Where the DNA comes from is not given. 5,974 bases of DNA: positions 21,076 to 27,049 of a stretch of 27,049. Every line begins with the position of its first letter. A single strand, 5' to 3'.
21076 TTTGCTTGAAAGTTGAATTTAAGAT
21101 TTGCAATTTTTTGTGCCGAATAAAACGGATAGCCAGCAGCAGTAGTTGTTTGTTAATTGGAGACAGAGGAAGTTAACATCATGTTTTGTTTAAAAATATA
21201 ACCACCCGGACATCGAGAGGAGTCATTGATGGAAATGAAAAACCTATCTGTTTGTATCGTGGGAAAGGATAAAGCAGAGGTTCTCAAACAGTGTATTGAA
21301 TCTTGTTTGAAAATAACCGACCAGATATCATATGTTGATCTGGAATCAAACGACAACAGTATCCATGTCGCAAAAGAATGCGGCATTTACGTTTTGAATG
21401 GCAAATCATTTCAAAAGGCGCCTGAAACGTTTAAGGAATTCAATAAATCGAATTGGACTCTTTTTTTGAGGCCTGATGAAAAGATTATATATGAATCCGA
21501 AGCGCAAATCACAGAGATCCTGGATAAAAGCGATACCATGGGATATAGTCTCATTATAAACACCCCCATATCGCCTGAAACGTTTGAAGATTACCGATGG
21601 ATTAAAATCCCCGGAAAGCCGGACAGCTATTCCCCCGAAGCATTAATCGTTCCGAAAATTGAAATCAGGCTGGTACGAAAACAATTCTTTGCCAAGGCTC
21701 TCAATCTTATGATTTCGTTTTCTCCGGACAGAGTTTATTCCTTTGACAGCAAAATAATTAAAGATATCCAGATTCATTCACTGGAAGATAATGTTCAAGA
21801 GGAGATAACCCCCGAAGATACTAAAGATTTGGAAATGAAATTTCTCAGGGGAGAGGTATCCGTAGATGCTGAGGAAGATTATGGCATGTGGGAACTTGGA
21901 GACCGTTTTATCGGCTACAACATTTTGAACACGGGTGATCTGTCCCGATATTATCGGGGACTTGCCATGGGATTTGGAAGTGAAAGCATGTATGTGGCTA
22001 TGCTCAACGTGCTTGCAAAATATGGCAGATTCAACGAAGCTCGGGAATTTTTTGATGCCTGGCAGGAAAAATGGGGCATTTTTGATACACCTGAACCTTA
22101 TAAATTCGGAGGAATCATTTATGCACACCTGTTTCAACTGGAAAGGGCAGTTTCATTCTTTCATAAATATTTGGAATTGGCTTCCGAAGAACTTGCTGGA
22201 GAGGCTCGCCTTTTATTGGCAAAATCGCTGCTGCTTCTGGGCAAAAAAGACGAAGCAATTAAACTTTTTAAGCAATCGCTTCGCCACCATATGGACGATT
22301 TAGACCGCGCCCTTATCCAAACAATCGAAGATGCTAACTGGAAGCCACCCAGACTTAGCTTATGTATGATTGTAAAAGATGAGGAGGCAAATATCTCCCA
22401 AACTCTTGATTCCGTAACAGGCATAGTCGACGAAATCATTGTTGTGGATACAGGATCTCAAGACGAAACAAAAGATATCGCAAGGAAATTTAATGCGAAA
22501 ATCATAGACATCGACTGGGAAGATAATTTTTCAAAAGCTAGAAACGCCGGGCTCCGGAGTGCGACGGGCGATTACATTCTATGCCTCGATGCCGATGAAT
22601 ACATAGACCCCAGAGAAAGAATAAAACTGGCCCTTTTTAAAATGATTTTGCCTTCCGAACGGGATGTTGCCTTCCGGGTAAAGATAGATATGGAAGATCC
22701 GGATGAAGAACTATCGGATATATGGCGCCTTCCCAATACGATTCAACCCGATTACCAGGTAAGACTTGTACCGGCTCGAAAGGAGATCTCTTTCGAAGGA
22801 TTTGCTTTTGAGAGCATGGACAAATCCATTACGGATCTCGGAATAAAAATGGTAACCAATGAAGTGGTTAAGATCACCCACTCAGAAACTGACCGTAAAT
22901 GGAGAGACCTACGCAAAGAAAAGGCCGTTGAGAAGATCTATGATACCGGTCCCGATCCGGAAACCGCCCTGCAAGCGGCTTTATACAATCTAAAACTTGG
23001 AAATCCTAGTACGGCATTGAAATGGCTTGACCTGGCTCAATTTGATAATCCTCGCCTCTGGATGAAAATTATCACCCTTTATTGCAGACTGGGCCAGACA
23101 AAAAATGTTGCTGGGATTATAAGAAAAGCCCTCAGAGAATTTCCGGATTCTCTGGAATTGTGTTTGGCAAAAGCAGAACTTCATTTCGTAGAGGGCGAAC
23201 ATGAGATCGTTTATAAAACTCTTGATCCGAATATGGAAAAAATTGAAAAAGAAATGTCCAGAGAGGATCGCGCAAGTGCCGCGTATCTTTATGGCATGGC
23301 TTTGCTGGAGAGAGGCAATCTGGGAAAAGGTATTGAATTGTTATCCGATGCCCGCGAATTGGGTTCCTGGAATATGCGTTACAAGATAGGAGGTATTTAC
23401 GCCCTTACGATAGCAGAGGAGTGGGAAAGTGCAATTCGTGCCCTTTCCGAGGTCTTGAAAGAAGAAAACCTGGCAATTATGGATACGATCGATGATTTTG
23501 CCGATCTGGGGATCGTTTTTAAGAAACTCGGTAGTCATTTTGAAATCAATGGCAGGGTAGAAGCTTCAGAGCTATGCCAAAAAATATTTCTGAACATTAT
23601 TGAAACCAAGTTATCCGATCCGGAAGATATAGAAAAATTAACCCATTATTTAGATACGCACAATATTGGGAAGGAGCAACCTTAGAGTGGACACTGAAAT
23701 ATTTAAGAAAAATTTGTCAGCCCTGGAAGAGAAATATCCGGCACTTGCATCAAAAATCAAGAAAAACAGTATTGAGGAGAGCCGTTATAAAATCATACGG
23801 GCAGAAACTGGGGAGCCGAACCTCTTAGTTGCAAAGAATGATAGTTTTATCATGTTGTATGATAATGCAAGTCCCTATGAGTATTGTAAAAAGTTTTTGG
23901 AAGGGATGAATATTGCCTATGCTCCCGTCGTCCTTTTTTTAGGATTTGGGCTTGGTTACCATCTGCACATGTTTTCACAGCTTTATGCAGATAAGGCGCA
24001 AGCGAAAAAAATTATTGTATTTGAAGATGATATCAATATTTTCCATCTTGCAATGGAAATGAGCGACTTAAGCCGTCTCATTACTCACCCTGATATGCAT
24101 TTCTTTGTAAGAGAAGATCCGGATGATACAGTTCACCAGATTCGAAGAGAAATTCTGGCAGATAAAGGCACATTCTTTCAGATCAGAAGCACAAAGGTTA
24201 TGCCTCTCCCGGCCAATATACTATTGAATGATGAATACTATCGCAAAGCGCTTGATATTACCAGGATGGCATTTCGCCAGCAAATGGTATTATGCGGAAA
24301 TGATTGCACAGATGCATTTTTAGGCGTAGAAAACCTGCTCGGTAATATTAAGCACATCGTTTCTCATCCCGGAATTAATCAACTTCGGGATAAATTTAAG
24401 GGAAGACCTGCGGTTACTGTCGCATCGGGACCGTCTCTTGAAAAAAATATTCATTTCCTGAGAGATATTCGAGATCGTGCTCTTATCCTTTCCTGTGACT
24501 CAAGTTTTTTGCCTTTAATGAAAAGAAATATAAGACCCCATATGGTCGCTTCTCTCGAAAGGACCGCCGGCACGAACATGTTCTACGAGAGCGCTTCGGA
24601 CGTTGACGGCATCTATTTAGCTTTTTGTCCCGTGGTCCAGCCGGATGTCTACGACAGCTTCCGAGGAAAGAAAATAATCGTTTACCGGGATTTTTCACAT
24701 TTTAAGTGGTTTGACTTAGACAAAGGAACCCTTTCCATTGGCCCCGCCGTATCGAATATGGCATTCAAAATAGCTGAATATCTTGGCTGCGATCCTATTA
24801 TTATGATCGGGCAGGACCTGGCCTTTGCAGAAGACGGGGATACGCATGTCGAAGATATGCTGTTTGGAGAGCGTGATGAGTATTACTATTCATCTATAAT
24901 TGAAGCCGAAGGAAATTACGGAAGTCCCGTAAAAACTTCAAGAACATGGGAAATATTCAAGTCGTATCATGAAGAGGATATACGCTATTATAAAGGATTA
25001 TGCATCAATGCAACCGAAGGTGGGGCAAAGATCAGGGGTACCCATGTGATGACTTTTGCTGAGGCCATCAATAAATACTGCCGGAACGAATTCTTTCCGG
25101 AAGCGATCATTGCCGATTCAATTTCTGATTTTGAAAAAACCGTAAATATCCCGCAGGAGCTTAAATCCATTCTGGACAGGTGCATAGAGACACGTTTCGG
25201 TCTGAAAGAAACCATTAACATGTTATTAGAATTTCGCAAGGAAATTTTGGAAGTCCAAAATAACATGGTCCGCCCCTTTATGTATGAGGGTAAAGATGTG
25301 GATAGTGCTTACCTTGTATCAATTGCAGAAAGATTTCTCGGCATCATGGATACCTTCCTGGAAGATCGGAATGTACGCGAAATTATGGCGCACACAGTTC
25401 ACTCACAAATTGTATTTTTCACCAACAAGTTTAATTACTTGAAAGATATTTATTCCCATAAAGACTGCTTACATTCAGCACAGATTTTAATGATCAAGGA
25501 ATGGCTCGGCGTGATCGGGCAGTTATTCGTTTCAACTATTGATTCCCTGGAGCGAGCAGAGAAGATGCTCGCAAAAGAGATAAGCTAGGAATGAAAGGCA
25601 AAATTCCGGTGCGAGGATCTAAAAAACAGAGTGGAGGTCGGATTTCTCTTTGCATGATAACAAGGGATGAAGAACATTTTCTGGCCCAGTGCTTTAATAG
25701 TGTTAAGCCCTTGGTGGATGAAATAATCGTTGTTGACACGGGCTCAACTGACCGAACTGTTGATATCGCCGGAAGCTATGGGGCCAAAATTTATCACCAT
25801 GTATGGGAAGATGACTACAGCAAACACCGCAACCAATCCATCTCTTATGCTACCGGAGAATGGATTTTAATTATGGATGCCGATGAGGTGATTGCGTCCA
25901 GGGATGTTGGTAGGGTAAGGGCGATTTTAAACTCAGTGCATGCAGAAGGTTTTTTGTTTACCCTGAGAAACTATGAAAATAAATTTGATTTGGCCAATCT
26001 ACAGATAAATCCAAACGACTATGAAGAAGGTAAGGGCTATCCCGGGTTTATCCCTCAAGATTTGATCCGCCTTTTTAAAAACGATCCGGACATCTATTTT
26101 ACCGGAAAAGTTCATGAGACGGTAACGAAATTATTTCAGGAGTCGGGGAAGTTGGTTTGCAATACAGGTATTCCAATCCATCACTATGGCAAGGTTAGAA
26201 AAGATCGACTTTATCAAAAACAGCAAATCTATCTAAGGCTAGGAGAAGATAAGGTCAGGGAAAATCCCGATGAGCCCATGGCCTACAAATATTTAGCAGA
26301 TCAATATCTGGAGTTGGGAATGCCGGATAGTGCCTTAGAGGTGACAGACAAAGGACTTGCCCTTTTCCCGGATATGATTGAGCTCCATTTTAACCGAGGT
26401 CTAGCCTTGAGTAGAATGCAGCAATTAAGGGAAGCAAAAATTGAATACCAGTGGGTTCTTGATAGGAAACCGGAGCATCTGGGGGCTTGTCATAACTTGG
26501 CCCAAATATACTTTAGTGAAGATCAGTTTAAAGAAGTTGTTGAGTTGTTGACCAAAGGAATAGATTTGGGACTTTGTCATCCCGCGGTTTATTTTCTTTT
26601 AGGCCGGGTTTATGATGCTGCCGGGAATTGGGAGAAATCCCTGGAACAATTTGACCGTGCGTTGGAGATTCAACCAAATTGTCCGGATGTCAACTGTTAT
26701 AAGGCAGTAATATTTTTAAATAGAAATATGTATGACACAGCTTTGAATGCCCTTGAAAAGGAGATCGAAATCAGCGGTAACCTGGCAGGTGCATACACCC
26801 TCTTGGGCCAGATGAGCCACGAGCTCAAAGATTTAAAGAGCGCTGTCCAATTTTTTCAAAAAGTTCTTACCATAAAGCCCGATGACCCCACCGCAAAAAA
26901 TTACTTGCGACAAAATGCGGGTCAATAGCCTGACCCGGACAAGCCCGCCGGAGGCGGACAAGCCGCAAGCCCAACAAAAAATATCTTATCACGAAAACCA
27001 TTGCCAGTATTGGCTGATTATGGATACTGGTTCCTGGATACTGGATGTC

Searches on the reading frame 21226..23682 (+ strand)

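Call 10: search_protein_families(library=pfam, proteins=[window:21226-23682:+], max_evalue=0.001)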
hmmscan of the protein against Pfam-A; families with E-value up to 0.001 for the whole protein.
window:21226-23682:+ (819 aa): 12 families
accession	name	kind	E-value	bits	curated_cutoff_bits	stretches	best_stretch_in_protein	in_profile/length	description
PF00535.33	Glycos_transf_2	-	1.2e-24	87.6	23.3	1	378-488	1-119/168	Glycosyl transferase family 2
PF13428.12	TPR_14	-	8e-14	51.2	23.5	0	609-652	1-44/44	Tetratricopeptide repeat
PF12895.13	ANAPC3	-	2.1e-09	38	27.2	0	303-349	37-80/82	Anaphase-promoting complex, cyclosome, subunit 3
PF14559.12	TPR_19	-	4.4e-09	37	25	0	304-360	6-59/68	Tetratricopeptide repeat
PF07719.23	TPR_2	-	4.6e-07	29.9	27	0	327-354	3-30/34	Tetratricopeptide repeat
PF13704.12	Glyco_tranf_2_4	-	1.5e-06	29.1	27.5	1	384-461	1-85/98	Glycosyl transferase family 2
PF13432.12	TPR_16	-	1.7e-05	25.6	32.7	0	318-353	26-59/65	Tetratricopeptide repeat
PF13424.12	TPR_12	-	4.9e-05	23.9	30.1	0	296-353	10-73/77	Tetratricopeptide repeat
PF10111.15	Glyco_tranf_2_2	-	0.00011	22.3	27.3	1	390-462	15-96/276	Glycosyltransferase like family 2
PF01535.26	PPR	-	0.00013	22.4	25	0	255-281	2-28/31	PPR repeat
PF00515.34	TPR_1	-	0.00014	22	27.8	0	327-353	3-29/34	Tetratricopeptide repeat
PF13174.12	TPR_6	-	0.00029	21.7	26.3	0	326-351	1-26/33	Tetratricopeptide repeat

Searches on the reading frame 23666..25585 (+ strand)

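Call 10: search_protein_families(library=pfam, proteins=[window:23666-25585:+], max_evalue=0.001)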
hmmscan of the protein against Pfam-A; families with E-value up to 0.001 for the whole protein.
window:23666-25585:+ (640 aa): 2 families
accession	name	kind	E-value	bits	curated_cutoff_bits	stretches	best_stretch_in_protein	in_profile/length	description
PF01973.23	MptE-like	-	5.1e-44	150.5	34.6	1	222-389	1-170/171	6-hydroxymethylpterin diphosphokinase MptE-like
PF20157.4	Maf_flag10_N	-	1.9e-11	44.3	23.5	2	85-163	111-190/228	Glycosyltransferase Maf N-terminal domain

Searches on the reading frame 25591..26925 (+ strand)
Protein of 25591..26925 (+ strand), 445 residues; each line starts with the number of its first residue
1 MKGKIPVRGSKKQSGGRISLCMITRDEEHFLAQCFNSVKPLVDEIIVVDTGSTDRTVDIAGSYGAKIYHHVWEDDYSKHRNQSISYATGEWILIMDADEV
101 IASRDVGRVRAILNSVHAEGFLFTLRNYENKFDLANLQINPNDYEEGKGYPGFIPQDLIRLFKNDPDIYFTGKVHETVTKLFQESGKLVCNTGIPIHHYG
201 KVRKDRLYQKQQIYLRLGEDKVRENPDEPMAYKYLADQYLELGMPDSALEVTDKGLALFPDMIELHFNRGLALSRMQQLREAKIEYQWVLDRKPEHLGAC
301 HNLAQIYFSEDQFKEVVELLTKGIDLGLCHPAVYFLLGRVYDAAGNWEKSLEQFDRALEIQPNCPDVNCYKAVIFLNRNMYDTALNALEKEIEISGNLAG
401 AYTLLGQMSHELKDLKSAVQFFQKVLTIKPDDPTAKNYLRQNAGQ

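Call 10: search_protein_families(library=pfam, proteins=[window:25591-26925:+], max_evalue=0.001)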
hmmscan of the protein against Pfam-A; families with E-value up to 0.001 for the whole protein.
window:25591-26925:+ (445 aa): 20 families
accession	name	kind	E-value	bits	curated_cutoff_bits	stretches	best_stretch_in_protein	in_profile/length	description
PF07719.23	TPR_2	-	1.1e-28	97.3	27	1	332-364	2-34/34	Tetratricopeptide repeat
PF00515.34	TPR_1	-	2.9e-27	93.8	27.8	2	332-364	2-34/34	Tetratricopeptide repeat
PF00535.33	Glycos_transf_2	-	3.7e-24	86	23.3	1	19-148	1-132/168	Glycosyl transferase family 2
PF13181.12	TPR_8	-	4.5e-20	70.5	25.7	1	399-432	1-34/34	Tetratricopeptide repeat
PF13428.12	TPR_14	-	4.2e-18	64.5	23.5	2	331-372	1-42/44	Tetratricopeptide repeat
PF14559.12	TPR_19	-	1.7e-17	63.9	25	0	330-367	24-61/68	Tetratricopeptide repeat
PF13431.12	TPR_17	-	2.2e-16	59.1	24.4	0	354-385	2-33/34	Tetratricopeptide repeat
PF13414.12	TPR_11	-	6.3e-15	55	26.8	0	338-375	1-38/42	TPR repeat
PF13424.12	TPR_12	-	6.6e-15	55.5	30.1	1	329-361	43-75/77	Tetratricopeptide repeat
PF13432.12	TPR_16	-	5.7e-14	52.7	32.7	1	336-392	2-57/65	Tetratricopeptide repeat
PF13371.12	TPR_9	-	6.8e-14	52.1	35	1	245-295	11-61/73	Tetratricopeptide repeat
PF13176.12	TPR_7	-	1.5e-11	43.9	27.9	0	335-362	3-30/36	Tetratricopeptide repeat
PF12895.13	ANAPC3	-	1.8e-11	44.6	27.2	0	355-424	13-81/82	Anaphase-promoting complex, cyclosome, subunit 3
PF23914.1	TPR_CcmH_CycH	-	7.2e-11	42.6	42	1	335-432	54-154/158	Cytochrome c-type biogenesis protein H TPR domain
PF13704.12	Glyco_tranf_2_4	-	2e-08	35.1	27.5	1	25-110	1-95/98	Glycosyl transferase family 2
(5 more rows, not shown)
